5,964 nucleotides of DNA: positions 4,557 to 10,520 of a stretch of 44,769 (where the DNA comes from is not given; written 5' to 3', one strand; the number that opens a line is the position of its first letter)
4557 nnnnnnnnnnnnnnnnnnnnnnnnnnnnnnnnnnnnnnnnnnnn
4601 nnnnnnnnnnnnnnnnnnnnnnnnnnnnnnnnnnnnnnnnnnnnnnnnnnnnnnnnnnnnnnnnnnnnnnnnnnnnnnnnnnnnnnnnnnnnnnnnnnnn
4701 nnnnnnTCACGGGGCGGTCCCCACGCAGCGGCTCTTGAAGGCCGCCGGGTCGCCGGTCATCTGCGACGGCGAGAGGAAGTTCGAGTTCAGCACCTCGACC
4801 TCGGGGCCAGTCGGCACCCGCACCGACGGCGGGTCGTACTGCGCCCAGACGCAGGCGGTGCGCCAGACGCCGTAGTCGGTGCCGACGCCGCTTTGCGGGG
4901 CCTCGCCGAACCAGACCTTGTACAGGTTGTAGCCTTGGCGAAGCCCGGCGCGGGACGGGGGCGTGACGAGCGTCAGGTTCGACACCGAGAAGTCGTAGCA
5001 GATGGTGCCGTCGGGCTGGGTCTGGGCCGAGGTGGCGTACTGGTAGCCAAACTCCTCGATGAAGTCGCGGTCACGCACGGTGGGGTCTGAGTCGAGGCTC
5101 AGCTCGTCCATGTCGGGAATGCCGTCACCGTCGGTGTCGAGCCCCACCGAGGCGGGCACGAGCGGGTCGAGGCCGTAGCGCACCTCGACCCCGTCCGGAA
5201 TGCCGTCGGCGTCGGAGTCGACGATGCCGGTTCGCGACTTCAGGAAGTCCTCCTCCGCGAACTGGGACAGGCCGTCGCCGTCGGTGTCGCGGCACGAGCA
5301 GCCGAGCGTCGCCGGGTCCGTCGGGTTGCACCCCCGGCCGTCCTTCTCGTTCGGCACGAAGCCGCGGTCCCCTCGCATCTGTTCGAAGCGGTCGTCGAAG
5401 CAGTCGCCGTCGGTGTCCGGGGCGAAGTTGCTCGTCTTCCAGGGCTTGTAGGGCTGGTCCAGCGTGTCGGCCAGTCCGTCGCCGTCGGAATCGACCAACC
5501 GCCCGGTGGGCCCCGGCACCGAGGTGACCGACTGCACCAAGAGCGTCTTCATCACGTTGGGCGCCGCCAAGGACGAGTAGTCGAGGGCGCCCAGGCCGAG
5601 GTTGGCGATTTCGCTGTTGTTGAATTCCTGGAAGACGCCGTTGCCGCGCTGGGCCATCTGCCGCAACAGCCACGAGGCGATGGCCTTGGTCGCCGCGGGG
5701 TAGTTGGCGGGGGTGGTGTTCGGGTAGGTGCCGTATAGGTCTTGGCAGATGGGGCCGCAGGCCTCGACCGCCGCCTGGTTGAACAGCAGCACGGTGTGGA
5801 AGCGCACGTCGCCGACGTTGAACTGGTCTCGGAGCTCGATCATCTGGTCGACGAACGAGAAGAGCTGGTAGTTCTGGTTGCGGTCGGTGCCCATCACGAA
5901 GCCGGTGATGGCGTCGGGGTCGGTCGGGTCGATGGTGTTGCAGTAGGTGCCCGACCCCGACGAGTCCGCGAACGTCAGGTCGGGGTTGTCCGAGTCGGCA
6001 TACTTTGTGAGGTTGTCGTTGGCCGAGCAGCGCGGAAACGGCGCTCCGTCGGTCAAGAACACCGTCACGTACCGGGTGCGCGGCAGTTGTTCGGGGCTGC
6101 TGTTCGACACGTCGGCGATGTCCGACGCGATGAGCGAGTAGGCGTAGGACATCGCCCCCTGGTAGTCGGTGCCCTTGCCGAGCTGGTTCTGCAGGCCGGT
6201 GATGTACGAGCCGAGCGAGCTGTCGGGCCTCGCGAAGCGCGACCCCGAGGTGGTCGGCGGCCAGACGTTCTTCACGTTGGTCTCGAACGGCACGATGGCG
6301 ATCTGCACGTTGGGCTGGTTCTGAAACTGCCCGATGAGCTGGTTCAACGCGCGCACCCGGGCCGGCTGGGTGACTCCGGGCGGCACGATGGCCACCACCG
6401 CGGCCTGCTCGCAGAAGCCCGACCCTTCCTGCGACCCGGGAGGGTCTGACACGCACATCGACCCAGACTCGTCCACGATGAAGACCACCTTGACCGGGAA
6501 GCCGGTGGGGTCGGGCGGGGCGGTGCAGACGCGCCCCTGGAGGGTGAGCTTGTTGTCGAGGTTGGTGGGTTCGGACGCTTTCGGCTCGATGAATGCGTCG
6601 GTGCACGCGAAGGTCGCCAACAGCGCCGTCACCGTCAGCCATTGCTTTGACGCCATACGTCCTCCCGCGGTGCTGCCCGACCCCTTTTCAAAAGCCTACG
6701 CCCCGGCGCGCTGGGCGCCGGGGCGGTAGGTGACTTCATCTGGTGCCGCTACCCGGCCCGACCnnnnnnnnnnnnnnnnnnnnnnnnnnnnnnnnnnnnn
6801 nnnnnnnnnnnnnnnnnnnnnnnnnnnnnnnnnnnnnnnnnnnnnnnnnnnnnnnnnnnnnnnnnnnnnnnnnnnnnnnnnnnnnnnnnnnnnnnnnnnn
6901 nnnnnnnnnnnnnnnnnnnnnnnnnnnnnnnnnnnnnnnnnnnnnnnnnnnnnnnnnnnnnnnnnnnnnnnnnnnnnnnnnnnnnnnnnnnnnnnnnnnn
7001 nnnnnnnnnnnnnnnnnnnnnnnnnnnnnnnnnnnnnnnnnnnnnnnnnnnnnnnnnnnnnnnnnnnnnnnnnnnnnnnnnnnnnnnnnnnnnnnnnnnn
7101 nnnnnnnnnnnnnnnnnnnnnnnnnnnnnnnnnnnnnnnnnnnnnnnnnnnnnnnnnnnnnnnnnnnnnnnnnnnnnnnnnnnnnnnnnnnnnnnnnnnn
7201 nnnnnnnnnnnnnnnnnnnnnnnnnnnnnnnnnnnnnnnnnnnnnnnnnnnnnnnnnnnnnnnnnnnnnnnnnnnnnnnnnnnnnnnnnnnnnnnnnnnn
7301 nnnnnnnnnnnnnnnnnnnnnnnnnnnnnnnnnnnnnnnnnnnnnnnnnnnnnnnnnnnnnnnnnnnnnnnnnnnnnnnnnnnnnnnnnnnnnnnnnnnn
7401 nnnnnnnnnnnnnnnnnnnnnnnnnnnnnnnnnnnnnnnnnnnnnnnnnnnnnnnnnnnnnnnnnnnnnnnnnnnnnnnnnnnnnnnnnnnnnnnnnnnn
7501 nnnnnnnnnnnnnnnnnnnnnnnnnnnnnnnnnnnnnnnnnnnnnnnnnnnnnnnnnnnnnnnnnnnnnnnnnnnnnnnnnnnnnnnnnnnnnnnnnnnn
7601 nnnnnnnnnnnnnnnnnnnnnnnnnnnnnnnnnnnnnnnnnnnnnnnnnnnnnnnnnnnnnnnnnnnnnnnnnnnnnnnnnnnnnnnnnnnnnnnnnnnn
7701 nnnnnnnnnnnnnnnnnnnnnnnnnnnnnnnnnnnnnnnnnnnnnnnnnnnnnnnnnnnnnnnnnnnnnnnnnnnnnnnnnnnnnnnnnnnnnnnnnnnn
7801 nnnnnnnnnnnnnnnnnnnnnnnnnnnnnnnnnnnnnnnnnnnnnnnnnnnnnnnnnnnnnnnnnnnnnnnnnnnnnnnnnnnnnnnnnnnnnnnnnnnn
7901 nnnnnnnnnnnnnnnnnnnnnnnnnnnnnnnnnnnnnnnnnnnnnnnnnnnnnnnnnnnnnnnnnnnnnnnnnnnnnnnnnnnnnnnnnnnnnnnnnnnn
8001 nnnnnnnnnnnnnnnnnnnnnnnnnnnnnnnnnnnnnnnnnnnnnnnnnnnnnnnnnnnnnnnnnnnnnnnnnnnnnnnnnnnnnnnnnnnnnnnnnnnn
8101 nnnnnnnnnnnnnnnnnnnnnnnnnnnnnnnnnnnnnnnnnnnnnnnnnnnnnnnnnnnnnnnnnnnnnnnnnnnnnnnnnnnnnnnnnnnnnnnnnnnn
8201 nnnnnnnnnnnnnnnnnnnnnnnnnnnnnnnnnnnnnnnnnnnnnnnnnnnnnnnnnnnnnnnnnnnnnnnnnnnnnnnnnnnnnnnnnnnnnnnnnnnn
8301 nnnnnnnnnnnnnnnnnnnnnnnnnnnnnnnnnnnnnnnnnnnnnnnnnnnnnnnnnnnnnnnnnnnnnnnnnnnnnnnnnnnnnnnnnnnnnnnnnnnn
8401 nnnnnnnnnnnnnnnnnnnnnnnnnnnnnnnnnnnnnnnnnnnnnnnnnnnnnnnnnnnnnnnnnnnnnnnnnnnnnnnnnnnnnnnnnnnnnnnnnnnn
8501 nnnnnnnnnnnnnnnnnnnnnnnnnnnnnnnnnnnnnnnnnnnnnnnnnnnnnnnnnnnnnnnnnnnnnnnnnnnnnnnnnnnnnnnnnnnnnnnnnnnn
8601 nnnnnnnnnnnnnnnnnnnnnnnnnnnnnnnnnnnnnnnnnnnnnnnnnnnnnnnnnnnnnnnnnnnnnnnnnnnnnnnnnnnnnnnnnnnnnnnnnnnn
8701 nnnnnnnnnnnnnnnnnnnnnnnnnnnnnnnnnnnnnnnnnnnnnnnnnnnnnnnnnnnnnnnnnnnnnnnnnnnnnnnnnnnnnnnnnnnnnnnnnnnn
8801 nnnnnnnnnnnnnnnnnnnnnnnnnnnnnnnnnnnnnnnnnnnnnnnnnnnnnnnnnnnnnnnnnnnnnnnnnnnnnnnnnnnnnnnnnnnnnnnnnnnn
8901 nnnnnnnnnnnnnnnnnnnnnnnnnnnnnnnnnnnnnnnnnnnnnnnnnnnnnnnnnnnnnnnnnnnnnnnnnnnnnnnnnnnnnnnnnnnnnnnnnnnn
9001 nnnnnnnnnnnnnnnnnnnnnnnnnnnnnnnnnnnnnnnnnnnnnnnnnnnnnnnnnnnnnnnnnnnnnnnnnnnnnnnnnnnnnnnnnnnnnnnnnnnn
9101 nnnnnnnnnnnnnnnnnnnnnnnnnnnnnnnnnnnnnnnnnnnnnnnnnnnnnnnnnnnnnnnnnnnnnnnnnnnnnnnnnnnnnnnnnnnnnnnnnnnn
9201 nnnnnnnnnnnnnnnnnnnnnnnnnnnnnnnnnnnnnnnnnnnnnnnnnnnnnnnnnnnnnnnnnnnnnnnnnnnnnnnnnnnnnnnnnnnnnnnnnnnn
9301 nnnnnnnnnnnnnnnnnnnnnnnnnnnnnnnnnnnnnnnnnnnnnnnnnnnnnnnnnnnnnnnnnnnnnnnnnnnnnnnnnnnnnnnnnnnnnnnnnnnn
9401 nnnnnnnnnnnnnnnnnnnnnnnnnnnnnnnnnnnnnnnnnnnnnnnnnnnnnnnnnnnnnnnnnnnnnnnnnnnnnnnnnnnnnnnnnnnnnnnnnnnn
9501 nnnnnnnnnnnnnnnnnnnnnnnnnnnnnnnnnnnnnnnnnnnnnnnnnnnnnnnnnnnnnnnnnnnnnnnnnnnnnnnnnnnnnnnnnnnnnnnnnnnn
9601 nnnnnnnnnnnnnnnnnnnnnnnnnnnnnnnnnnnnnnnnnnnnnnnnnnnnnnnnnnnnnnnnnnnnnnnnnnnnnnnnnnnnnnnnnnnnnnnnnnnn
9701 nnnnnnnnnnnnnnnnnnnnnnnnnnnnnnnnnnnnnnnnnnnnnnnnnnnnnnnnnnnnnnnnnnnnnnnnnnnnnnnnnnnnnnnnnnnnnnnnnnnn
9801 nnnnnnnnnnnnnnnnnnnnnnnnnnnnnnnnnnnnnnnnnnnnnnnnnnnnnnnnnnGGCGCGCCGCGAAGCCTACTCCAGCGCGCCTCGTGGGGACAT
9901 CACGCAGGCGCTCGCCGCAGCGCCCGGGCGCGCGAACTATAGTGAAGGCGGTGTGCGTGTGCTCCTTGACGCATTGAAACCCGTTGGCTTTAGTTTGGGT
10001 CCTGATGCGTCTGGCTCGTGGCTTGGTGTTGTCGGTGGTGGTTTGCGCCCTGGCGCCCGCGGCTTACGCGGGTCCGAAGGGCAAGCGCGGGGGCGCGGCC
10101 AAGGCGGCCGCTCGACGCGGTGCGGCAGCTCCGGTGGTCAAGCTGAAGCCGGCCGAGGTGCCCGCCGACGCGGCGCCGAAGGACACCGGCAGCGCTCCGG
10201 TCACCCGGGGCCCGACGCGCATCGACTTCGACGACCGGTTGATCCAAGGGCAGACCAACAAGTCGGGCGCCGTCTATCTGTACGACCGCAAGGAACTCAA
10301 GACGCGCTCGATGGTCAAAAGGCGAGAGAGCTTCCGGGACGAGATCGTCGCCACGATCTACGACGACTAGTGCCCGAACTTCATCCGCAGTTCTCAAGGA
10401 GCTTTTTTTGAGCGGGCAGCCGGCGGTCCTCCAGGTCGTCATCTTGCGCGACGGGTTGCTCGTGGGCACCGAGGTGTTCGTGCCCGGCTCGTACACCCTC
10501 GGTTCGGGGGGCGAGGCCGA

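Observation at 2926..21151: Divergent ~18 kb locus pairing a VWA/TSP3 surface-protein array with a Glt/Nfs-type trans-envelope operon: candidate undescribed calcium-dependent adhesion/motility-like system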

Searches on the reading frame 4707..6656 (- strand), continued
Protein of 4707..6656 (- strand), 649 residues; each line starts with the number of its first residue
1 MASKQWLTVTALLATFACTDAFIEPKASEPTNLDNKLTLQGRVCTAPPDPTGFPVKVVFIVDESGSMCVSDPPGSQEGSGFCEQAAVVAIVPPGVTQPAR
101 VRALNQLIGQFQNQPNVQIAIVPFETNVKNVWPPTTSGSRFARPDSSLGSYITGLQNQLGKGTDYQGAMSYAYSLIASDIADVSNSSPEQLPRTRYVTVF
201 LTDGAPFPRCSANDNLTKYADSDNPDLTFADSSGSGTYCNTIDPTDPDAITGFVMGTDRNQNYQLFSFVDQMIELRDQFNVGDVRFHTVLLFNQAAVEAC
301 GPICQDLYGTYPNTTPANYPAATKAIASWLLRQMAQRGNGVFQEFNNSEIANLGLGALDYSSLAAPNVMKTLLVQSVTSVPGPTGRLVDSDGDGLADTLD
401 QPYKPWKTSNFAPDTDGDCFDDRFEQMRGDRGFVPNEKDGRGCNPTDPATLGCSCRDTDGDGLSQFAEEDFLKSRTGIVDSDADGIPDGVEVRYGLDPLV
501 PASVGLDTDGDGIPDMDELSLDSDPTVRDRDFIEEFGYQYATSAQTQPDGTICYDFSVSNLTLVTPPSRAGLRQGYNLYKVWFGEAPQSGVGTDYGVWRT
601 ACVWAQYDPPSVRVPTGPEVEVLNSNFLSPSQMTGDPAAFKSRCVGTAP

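Call 82: predict_structure(alignment_id=A2)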
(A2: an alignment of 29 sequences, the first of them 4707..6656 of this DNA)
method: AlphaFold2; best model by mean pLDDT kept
length: 649 residues; sequences in the alignment: 29
mean_pLDDT: 79.3   pTM: 0.78
mean pLDDT of the five models: 79.3, 73.3, 72.5, 70.6, 68.5
residues with pLDDT >= 90: 187; 70-90: 315; 50-70: 90; < 50: 57
segments of 3 or more residues with pLDDT < 50: 1-21, 23-26, 240-257, 445-452
pLDDT, mean of each block of 10 residues (from residue 1): 35 39 48 80 91 93 84 64 72 83 91 92 82 88 91 80 76 94 87 93 72 63 78 57 45 49 81 89 94 85 74 81 88 94 90 87 86 92 89 86 72 80 78 59 49 68 77 81 88 86 79 90 90 91 93 95 77 73 85 75 88 85 94 73 83
secondary structure, 60 per line:
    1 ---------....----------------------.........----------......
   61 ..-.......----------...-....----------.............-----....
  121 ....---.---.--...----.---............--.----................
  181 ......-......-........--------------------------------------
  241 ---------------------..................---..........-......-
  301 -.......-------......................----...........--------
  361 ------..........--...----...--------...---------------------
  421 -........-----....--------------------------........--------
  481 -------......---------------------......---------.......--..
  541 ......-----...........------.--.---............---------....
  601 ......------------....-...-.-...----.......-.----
elements in order: H10-13 E36-44 E55-62 H65-70 H85-88 H99-111 E117-124 H146-157 H165-186 H188-193 E195-202 H262-279 E283-292 H294-299 H302-308 H316-337 E342-346 H347-352 E367-376 E379-381 E386-388 H422-429 H435-438 H465-472 H488-493 H515-520 H530-536 E539-546 E552-562 E576-587 E597-606 E619-622 H637-643

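Call 85: fold_search(model_id=the predicted structure, library=pdb)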
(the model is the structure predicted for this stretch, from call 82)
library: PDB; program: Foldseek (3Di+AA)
matches with E <= 10: 362; with E <= 0.001: 24
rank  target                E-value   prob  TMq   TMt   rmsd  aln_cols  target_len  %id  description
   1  6to1                  1.4e-08  1.00  0.24  0.27  14.9       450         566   14  Crystal structure of three N-terminal domains of the type V pili tip protein Mfa5 from Porphyromonas gingivalis (released 2020-12-02)
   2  6fpy_A                4.4e-08  1.00  0.24  0.26  13.3       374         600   15  Inter-alpha-inhibitor heavy chain 1, wild type (released 2019-02-27)
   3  6fpy_B                8.1e-08  1.00  0.24  0.26  13.3       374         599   15  Inter-alpha-inhibitor heavy chain 1, wild type (released 2019-02-27)
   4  6fpz_A                8.6e-08  1.00  0.24  0.26  13.3       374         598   15  Inter-alpha-inhibitor heavy chain 1, D298A (released 2019-02-27)
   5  9c4f_I                5.5e-07  1.00  0.23  0.71   5.6       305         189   15  Infectious B19V capsid (released 2024-10-16)
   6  7ba2_A                5.9e-07  1.00  0.21  0.31  12.9       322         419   14  D319A mutant of the PilB minor pilin from Streptococcus sanguinis (released 2021-04-28)
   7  7b7p_A                1.0e-06  1.00  0.20  0.29  12.7       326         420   14  PilB minor pilin from Streptococcus sanguinis (released 2021-04-28)
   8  7ba2_B                1.3e-06  1.00  0.20  0.29  13.2       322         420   14  D319A mutant of the PilB minor pilin from Streptococcus sanguinis (released 2021-04-28)
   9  6tnj                  2.3e-06  1.00  0.24  0.46   8.2       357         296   13  Crystal structure of the vWF domain of the type V pili tip protein Mfa5 from Porphyromonas gingivalis (released 2020-12-02)
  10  2odq_A                1.0e-05  1.00  0.22  0.28  17.4       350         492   11  Complement component C2a, the catalytic fragment of C3- and C5-convertase of human complement (released 2007-02-06)
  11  2i6q_A                2.1e-05  1.00  0.23  0.28  16.8       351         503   11  Complement component C2a (released 2006-10-17)
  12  2odp_A                2.3e-05  1.00  0.23  0.29  15.8       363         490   11  Complement component C2a, the catalytic fragment of C3- and C5-convertase of human complement (released 2007-02-06)
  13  4fx5                  2.3e-05  1.00  0.19  0.27  18.9       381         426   12  von Willebrand factor type A from Catenulispora acidiphila (released 2012-07-18)
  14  9no5_C                3.8e-05  1.00  0.19  0.57  10.4       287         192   14  Crystal structure of vWFA domain from LapA adhesin of Pseudomonas fluorescens (released 2026-04-01)
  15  2win_I                3.8e-05  1.00  0.19  0.24   9.1       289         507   16  C3 convertase (C3bBb) stabilized by SCIN (released 2009-06-09)
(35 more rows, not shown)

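Call 104: find_encoding_contigs(protein=P0123, flank=10000, max_places=2)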
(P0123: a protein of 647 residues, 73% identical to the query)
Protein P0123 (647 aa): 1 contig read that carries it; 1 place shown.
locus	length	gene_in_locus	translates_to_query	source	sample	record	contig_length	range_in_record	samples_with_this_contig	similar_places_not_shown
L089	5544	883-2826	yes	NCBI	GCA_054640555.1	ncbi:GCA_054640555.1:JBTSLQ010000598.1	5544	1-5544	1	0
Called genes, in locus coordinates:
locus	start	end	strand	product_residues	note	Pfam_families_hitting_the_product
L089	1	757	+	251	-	PF02412:TSP_3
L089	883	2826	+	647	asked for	PF13519:VWA_2 (weak)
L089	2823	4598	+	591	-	PF18884:TSP3_bac (faint)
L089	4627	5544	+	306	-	?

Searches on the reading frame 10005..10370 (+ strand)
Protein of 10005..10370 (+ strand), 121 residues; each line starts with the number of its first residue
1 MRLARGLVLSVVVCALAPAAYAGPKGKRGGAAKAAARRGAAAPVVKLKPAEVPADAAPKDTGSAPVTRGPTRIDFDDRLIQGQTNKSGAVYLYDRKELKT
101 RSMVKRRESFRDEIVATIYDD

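Call 8: search_protein_families(library=pfam, proteins=[window:10005-10370:+], max_evalue=0.01)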
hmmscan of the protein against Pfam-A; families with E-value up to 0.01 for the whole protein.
window:10005-10370:+ (121 aa): 0 families

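Call 9: search_protein_families(library=ncbifam, proteins=[window:10005-10370:+], max_evalue=0.01)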
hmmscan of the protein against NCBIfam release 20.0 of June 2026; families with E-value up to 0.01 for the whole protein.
window:10005-10370:+ (121 aa): 1 family
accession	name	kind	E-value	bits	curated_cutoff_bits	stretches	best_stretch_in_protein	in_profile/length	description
NF033764.1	gliding_CglF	equivalog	6.2e-09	35.8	90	1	59-118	26-85/88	adventurous gliding motility protein CglF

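Call 49: search_protein_families(library=ncbifam, proteins=[window:10005-10370:+], max_evalue=10)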
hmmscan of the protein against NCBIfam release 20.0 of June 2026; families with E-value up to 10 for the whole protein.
window:10005-10370:+ (121 aa): 2 families
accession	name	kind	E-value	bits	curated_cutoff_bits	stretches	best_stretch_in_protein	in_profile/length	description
NF033764.1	gliding_CglF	equivalog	6.2e-09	35.8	90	1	59-118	26-85/88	adventurous gliding motility protein CglF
TIGR04473.1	taxol_Phe_23mut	exception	0.17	10.1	1250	1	69-120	607-658/687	phenylalanine aminomutase (L-beta-phenylalanine forming)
